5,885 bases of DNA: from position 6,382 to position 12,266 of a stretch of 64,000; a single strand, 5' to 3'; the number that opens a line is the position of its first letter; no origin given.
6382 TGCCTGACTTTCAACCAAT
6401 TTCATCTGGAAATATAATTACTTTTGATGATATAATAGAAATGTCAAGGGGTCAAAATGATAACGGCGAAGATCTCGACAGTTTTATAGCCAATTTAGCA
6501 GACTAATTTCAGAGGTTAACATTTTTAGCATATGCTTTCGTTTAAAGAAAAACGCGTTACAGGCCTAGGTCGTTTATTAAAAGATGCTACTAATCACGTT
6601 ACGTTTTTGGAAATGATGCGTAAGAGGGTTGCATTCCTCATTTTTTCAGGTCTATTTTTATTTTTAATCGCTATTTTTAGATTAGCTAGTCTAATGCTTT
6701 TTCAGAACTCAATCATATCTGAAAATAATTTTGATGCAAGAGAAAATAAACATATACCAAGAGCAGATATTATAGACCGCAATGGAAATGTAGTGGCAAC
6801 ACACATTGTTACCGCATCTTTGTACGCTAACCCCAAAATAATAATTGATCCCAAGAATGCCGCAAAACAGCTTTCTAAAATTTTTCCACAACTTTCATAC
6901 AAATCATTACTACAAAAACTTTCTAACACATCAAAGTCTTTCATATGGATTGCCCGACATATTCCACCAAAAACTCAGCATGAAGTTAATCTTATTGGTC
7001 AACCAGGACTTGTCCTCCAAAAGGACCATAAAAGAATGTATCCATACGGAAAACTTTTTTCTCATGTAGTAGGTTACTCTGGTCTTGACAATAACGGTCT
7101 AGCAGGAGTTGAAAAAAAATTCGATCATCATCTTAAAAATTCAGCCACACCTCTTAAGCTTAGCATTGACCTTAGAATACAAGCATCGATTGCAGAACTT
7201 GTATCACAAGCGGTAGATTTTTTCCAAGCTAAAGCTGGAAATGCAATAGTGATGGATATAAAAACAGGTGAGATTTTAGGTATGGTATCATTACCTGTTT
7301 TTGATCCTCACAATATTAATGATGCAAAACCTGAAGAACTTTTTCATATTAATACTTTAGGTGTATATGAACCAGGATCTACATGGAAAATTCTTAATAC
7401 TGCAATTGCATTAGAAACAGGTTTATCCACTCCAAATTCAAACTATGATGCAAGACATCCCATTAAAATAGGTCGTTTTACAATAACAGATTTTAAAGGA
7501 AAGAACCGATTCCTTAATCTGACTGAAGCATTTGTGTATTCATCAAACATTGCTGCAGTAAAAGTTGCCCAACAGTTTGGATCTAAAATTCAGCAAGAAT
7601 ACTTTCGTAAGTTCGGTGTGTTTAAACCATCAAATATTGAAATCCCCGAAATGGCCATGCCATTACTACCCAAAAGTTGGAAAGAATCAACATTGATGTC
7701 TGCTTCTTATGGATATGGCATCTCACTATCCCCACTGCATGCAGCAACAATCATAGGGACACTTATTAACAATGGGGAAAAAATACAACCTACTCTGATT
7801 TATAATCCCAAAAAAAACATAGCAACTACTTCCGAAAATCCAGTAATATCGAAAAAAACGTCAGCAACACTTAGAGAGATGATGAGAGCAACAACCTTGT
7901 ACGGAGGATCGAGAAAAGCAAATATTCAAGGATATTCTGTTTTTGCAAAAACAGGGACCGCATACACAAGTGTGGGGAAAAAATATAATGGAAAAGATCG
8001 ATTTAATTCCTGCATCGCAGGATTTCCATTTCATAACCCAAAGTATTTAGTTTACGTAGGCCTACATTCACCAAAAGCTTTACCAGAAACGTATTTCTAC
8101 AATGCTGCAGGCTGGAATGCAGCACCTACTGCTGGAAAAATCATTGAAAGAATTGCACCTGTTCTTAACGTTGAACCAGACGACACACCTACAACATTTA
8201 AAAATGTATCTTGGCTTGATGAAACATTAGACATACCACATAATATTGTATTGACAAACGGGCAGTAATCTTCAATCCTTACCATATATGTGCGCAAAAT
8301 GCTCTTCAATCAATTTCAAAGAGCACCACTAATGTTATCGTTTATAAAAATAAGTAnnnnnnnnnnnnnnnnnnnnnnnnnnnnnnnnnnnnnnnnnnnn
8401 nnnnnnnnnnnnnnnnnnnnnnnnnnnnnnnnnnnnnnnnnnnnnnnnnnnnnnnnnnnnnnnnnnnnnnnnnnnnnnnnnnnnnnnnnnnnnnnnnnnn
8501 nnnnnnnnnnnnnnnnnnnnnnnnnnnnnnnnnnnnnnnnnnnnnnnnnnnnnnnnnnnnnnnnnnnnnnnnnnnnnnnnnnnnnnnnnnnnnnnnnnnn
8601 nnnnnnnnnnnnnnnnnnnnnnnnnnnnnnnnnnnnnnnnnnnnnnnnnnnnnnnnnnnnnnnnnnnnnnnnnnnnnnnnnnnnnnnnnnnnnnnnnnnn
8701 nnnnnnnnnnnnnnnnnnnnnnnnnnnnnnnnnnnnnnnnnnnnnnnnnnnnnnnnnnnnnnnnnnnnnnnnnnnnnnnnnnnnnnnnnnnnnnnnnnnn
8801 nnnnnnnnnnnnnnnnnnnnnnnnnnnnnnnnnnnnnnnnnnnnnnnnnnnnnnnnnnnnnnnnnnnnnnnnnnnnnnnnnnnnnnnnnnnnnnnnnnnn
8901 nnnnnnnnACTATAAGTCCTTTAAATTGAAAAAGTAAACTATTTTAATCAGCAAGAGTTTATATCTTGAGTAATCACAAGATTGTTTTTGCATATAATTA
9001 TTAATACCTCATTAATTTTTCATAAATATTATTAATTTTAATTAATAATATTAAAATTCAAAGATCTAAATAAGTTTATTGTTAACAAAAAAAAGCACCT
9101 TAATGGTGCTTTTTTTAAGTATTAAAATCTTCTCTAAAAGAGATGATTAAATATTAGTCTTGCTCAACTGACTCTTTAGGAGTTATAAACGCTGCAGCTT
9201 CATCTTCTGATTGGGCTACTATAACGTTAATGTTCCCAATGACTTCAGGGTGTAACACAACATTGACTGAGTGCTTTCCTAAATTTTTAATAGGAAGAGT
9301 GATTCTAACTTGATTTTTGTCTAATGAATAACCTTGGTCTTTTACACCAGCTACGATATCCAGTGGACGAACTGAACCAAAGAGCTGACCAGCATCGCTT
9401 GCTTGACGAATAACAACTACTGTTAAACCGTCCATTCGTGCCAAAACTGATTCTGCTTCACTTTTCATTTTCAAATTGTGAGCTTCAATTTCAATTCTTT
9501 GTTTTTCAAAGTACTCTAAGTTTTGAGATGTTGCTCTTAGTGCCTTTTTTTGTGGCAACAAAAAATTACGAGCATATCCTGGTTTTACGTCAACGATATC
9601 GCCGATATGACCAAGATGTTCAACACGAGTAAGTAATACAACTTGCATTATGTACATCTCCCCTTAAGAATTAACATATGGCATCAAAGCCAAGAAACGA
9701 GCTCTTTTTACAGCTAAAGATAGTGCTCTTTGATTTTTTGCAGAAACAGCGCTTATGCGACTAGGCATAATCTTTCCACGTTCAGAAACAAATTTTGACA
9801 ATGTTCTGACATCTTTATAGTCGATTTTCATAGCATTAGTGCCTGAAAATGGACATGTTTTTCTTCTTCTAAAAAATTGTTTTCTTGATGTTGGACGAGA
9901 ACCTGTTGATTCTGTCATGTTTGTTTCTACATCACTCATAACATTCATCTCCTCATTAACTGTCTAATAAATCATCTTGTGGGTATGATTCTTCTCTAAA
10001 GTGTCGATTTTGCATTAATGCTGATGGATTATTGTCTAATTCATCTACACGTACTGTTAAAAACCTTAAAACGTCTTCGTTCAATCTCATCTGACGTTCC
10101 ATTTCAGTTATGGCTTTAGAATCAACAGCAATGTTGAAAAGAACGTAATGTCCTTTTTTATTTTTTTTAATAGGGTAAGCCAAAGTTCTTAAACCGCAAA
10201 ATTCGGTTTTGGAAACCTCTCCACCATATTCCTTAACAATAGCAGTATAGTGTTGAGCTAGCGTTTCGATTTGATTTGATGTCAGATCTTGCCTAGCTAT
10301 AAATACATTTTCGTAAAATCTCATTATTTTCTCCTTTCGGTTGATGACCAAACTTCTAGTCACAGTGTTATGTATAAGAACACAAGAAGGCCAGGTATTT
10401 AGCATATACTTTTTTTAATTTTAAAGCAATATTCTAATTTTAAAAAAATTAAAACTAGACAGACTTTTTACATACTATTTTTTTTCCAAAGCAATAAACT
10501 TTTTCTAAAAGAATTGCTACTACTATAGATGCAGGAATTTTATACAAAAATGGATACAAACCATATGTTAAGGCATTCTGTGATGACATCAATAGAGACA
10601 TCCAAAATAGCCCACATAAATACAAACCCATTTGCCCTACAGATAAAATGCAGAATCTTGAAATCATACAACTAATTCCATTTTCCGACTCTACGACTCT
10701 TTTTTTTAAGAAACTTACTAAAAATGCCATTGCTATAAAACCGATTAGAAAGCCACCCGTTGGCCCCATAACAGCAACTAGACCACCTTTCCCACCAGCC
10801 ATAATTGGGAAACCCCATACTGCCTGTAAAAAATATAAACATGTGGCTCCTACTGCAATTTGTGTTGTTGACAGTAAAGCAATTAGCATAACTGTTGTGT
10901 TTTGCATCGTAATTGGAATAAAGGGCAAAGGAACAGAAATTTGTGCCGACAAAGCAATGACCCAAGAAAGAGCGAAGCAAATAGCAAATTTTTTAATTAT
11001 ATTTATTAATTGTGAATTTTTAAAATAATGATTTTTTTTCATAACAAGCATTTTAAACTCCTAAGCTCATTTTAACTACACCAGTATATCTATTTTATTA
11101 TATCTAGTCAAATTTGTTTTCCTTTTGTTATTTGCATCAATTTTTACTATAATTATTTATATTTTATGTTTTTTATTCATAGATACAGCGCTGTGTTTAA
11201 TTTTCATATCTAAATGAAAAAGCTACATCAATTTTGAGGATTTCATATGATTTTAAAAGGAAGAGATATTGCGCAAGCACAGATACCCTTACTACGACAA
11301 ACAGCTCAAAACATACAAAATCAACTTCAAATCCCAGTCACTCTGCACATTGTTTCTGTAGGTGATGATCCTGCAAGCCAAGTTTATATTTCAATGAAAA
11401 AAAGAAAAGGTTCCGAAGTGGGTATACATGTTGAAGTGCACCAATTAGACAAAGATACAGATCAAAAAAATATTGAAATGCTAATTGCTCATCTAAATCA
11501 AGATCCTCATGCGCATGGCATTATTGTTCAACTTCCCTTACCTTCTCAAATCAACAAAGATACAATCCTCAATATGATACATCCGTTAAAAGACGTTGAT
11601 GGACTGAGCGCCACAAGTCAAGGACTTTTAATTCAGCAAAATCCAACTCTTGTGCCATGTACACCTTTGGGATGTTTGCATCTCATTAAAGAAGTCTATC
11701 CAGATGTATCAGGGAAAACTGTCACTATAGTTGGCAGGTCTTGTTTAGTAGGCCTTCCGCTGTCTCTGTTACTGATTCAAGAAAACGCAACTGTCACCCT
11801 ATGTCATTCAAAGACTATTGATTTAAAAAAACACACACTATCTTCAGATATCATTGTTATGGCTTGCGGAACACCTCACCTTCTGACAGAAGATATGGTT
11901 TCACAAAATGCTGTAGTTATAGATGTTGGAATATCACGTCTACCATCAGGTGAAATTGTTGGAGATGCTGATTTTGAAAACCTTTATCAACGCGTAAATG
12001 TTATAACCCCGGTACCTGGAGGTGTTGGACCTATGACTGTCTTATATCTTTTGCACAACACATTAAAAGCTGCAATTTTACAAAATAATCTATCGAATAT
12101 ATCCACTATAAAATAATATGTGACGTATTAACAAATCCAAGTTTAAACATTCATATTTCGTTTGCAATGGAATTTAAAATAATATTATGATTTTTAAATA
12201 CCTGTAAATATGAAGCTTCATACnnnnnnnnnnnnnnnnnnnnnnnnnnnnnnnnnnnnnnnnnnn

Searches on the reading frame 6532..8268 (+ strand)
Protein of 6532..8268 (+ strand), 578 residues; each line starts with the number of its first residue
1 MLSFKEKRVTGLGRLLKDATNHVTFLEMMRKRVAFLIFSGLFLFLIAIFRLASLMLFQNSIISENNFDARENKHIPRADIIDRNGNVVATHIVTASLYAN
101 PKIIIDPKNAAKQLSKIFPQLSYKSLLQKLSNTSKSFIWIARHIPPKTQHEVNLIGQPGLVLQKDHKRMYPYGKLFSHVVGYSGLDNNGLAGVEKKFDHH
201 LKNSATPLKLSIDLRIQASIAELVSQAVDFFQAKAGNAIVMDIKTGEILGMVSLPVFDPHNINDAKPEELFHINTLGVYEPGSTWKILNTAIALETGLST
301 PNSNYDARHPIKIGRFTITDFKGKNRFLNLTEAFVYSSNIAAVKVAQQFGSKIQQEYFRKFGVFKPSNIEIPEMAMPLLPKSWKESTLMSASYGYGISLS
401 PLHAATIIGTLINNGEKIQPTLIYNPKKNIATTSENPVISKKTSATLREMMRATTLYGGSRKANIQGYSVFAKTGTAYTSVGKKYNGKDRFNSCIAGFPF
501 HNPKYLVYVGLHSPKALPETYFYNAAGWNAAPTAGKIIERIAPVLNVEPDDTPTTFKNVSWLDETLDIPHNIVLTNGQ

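Call 68: search_protein_families(library=pfam, proteins=[window:6532-8268:+], max_evalue=0.001)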
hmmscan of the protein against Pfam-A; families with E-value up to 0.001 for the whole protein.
window:6532-8268:+ (578 aa): 3 families
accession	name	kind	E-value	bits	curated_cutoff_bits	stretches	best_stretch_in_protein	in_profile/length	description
PF00905.27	Transpeptidase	-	4.8e-52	177.5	22.1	1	238-538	3-298/299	Penicillin binding protein transpeptidase domain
PF03717.20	PBP_dimer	-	1.1e-13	52.4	24.4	1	76-186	5-126/180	Penicillin-binding Protein dimerisation domain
PF21922.1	PBP_dimer_2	-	0.00052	20.7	27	0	165-206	22-62/83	Penicillin binding protein A dimerisation domain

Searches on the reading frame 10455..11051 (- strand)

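Call 95: search_protein_families(library=pfam, proteins=[window:10455-11051:-], max_evalue=0.0001)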
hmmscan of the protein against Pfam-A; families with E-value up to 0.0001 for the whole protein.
window:10455-11051:- (198 aa): 1 family
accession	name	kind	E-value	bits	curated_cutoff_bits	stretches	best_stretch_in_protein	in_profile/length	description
PF02632.19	BioY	-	4.7e-25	88.6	25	1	44-182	3-134/140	BioY family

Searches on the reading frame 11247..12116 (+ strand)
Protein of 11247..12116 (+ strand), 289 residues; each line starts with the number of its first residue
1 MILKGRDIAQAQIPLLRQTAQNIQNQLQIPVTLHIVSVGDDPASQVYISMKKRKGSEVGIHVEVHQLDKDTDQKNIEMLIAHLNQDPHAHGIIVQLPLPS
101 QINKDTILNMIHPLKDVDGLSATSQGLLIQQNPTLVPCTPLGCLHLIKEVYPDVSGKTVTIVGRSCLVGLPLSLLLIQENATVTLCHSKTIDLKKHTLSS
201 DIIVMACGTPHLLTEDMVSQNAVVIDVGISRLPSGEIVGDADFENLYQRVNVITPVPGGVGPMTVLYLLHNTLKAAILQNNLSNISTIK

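Call 68: search_protein_families(library=pfam, proteins=[window:11247-12116:+], max_evalue=0.001)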
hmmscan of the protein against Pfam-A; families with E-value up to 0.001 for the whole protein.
window:11247-12116:+ (289 aa): 2 families
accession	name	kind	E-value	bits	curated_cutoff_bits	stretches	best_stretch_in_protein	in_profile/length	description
PF02882.25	THF_DHG_CYH_C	-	9.1e-60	201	27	1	123-276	3-156/160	Tetrahydrofolate dehydrogenase/cyclohydrolase, NAD(P)-binding domain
PF00763.28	THF_DHG_CYH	-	1.1e-32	113.1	32.8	1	3-118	1-115/115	Tetrahydrofolate dehydrogenase/cyclohydrolase, catalytic domain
